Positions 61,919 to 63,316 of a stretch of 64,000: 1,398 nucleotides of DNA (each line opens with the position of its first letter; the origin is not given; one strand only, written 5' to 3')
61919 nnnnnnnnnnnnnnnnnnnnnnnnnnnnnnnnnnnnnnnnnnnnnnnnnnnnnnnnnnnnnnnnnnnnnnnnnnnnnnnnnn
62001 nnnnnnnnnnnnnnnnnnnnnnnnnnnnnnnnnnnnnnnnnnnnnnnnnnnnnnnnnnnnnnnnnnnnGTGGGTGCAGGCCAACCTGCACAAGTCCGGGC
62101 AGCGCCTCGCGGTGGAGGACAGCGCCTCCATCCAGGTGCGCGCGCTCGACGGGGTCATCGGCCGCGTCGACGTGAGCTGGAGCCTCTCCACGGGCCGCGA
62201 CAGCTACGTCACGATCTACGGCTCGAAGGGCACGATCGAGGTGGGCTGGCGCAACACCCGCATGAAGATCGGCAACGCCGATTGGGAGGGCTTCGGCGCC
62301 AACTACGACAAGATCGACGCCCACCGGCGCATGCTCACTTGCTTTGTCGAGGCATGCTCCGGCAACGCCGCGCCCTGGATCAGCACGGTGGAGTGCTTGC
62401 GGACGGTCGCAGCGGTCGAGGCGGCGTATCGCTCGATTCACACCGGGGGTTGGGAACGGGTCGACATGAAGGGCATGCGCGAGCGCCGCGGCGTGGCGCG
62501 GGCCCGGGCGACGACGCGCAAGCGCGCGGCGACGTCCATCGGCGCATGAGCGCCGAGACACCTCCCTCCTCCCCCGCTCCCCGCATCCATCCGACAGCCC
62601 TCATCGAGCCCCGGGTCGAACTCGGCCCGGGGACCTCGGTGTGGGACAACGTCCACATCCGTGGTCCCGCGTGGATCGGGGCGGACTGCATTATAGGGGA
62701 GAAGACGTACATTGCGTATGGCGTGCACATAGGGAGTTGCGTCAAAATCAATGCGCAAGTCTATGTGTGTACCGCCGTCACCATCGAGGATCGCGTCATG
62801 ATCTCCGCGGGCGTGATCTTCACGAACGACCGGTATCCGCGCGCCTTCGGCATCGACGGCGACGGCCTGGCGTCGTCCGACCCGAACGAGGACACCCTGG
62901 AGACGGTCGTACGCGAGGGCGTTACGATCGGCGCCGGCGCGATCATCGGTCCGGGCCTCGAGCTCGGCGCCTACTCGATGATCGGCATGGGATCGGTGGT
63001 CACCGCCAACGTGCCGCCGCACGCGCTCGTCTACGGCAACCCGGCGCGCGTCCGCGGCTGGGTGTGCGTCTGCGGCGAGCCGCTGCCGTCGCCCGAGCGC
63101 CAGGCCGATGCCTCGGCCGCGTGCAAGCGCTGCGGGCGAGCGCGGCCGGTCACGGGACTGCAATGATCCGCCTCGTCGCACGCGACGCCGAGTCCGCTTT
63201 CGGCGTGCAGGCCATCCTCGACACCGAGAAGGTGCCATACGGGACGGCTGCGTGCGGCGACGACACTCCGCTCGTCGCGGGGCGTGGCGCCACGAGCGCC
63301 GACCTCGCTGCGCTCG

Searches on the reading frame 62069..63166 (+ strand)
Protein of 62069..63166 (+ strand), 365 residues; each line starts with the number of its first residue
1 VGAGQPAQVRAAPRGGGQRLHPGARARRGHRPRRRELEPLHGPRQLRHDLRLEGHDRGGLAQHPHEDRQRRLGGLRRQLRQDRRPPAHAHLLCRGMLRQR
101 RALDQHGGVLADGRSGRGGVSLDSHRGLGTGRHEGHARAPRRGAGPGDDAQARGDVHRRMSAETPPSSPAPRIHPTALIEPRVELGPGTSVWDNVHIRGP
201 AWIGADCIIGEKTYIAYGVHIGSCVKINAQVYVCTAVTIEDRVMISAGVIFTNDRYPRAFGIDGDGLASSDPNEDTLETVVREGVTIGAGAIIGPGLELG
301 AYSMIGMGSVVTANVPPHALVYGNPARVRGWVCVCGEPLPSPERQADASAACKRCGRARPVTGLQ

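Call 68: search_protein_families(library=pfam, proteins=[window:62069-63166:+], max_evalue=0.001)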
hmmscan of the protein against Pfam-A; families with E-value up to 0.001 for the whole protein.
window:62069-63166:+ (365 aa): 3 families
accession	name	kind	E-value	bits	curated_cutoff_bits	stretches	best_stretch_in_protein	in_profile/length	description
PF00132.30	Hexapep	-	4.7e-20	70.8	27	3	279-312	2-35/36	Bacterial transferase hexapeptide (six repeats)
PF25084.1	LbH_EIF2B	-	2.1e-09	37.8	54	1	174-252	13-94/105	EIF2B subunit epsilon LbH domain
PF14602.12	Hexapep_2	-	3.2e-08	33.6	27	0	283-313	6-34/34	Hexapeptide repeat of succinyl-transferase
